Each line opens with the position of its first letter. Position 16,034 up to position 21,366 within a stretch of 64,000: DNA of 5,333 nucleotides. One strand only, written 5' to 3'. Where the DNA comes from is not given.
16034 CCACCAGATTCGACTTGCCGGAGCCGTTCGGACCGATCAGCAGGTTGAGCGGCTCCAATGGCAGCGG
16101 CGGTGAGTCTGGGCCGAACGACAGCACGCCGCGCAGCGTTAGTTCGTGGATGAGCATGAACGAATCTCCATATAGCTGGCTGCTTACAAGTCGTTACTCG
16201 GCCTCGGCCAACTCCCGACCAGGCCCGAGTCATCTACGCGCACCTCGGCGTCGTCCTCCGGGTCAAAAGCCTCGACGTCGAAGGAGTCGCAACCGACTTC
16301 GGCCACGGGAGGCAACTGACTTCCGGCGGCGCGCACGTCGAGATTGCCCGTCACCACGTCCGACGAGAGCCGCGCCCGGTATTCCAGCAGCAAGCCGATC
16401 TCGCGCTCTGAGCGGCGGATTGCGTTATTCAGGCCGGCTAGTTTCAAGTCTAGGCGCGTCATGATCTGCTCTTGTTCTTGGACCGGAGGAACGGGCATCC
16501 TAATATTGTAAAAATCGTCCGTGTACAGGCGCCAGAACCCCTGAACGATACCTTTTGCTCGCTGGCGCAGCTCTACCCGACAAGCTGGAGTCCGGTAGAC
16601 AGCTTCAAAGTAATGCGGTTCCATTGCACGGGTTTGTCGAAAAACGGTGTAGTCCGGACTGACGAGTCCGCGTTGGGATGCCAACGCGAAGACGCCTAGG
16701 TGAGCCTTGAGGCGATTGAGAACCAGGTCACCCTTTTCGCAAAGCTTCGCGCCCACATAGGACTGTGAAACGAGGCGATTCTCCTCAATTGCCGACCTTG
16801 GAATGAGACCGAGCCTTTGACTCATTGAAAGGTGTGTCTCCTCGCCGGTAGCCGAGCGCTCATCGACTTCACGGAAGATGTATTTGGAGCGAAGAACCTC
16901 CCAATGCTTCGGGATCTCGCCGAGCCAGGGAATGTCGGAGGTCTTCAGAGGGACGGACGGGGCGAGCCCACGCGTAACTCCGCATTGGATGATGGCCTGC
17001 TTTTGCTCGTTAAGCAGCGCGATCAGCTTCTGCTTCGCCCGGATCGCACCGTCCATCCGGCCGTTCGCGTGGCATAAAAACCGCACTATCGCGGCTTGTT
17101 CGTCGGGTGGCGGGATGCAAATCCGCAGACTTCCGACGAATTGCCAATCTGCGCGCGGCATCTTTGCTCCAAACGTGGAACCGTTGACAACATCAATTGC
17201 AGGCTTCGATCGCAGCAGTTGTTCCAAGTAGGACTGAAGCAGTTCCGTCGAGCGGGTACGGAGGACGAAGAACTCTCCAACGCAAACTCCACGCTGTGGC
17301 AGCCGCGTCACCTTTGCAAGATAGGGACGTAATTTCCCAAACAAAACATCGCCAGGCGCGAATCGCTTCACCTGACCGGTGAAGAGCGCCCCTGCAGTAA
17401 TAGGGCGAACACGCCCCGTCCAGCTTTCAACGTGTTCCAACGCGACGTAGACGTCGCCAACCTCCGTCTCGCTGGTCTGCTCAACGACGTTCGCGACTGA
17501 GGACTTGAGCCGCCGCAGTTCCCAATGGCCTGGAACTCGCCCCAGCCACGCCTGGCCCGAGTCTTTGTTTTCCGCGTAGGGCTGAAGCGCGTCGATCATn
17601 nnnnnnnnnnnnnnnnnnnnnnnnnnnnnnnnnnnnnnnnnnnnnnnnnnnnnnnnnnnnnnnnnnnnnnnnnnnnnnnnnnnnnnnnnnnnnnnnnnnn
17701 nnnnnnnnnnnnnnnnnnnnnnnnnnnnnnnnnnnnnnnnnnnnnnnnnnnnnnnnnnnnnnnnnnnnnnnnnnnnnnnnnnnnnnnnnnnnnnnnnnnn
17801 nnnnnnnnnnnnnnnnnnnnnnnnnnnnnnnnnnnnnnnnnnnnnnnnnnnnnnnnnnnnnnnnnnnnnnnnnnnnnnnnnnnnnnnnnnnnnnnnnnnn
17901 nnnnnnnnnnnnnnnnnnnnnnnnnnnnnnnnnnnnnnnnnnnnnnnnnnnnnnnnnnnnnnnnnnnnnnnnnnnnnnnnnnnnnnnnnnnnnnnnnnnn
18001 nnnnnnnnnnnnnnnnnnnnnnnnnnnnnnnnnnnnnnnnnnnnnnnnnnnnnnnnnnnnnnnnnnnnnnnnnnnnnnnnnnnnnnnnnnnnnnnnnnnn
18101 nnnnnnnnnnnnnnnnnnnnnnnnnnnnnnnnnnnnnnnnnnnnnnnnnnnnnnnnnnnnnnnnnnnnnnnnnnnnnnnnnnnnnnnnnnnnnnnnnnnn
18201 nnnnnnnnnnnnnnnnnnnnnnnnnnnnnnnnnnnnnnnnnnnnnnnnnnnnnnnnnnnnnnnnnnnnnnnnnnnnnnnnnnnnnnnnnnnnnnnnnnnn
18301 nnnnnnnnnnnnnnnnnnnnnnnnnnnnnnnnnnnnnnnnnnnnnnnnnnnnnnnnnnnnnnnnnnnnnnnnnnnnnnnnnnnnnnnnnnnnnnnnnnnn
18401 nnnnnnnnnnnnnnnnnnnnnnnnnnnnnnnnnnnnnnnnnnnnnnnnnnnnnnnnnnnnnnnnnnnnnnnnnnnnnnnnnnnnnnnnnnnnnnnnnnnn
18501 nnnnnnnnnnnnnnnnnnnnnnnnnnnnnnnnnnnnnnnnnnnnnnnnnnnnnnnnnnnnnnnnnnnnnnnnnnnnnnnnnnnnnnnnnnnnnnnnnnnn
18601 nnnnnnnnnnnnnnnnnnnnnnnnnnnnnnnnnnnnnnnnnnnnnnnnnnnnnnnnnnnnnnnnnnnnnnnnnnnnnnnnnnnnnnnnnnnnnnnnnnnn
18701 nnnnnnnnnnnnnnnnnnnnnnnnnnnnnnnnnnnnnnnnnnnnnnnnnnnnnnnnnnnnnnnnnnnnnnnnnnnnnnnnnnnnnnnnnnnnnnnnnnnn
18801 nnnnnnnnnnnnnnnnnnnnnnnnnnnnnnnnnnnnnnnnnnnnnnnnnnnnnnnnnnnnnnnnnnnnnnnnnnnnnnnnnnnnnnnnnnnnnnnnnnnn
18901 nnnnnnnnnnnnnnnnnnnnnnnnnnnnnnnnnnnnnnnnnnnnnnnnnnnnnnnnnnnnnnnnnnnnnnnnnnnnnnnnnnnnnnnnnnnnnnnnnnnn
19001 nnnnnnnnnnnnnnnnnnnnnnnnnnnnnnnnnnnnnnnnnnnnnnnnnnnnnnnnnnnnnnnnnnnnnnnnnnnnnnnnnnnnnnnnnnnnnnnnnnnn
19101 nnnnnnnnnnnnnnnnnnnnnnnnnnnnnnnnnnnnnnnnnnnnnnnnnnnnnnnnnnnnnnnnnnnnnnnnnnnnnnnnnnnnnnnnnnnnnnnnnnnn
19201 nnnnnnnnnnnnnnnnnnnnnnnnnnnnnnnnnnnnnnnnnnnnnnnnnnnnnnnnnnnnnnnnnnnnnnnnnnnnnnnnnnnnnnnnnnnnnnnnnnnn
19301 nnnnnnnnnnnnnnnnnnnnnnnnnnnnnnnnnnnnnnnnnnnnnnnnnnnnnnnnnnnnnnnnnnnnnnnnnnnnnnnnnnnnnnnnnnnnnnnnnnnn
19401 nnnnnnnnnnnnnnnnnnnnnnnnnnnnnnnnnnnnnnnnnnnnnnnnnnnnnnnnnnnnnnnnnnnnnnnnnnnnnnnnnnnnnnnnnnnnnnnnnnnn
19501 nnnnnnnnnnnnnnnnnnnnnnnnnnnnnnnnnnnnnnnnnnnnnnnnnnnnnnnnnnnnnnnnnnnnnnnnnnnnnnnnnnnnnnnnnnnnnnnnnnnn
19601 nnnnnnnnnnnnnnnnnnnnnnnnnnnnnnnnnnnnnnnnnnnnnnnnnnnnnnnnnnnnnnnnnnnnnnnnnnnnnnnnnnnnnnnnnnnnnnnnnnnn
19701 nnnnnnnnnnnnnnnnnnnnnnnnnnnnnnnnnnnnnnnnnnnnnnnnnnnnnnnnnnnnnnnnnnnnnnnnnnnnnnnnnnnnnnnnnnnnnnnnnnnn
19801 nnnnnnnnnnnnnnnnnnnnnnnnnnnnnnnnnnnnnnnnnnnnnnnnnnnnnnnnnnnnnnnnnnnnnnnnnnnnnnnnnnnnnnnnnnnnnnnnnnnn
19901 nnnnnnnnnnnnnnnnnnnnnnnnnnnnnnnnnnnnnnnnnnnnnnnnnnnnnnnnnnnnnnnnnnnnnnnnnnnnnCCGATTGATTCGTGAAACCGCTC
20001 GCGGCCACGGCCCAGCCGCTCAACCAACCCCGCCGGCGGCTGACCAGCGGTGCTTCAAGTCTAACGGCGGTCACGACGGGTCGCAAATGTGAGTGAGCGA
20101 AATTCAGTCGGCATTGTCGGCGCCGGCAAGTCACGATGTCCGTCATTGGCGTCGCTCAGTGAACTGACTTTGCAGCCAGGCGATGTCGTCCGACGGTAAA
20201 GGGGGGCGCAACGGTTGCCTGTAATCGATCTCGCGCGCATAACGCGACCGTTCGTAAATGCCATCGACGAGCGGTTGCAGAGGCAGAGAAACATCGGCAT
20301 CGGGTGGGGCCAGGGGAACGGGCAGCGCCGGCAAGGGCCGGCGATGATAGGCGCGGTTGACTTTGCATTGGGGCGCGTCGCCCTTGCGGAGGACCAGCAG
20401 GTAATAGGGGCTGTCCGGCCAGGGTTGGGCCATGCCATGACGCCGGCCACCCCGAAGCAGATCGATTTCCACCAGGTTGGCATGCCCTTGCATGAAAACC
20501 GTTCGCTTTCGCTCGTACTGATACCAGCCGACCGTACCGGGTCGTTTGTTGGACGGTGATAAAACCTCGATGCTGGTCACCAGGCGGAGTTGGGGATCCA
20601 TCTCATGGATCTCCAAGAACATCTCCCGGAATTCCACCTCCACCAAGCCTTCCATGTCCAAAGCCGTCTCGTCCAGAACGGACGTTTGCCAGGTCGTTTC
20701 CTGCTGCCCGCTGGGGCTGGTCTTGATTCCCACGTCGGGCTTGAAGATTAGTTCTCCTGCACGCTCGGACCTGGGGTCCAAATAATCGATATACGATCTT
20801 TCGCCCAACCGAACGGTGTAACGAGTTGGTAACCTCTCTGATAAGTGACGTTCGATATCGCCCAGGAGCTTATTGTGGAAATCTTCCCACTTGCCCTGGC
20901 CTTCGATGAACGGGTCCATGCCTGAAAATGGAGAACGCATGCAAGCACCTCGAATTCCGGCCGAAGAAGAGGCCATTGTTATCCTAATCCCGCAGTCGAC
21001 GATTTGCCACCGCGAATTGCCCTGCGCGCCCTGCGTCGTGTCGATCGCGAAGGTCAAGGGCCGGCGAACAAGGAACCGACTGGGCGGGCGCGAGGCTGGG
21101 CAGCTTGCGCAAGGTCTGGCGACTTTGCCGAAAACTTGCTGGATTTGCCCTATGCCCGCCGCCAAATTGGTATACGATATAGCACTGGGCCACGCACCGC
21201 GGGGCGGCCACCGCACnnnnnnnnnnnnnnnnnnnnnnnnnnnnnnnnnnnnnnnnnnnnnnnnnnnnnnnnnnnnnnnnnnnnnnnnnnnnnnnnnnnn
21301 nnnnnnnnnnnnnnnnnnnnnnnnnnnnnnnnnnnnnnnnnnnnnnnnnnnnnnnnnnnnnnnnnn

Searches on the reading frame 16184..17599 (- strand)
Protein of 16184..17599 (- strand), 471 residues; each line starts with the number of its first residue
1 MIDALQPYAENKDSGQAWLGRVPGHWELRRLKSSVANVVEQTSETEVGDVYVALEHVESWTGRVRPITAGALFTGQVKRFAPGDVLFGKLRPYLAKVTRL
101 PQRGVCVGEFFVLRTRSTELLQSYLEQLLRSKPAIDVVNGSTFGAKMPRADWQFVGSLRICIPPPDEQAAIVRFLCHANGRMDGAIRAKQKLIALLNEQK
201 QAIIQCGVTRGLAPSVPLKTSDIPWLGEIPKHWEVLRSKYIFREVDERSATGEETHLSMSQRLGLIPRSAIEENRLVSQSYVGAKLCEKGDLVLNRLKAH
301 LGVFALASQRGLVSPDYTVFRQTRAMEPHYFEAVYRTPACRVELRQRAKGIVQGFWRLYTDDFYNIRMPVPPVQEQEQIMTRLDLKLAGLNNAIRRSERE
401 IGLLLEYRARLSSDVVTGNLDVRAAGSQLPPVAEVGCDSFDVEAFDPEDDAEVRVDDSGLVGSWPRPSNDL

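Call 73: search_protein_families(library=pfam, proteins=[window:16184-17599:-], max_evalue=0.001)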
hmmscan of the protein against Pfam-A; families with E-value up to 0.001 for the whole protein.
window:16184-17599:- (471 aa): 1 family
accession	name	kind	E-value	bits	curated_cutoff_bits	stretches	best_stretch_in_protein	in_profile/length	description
PF01420.25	Methylase_S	-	1.1e-06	29.4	22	0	278-384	48-150/168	Type I restriction modification DNA specificity domain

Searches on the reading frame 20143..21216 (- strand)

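Call 32: search_protein_families(library=pfam, proteins=[window:20143-21216:-], max_evalue=0.01)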
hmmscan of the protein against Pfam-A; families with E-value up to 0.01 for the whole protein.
window:20143-21216:- (357 aa): 1 family
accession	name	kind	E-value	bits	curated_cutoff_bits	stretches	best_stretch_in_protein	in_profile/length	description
PF13267.11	DUF4058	-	4.8e-60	203.5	25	1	93-349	1-252/254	Protein of unknown function (DUF4058)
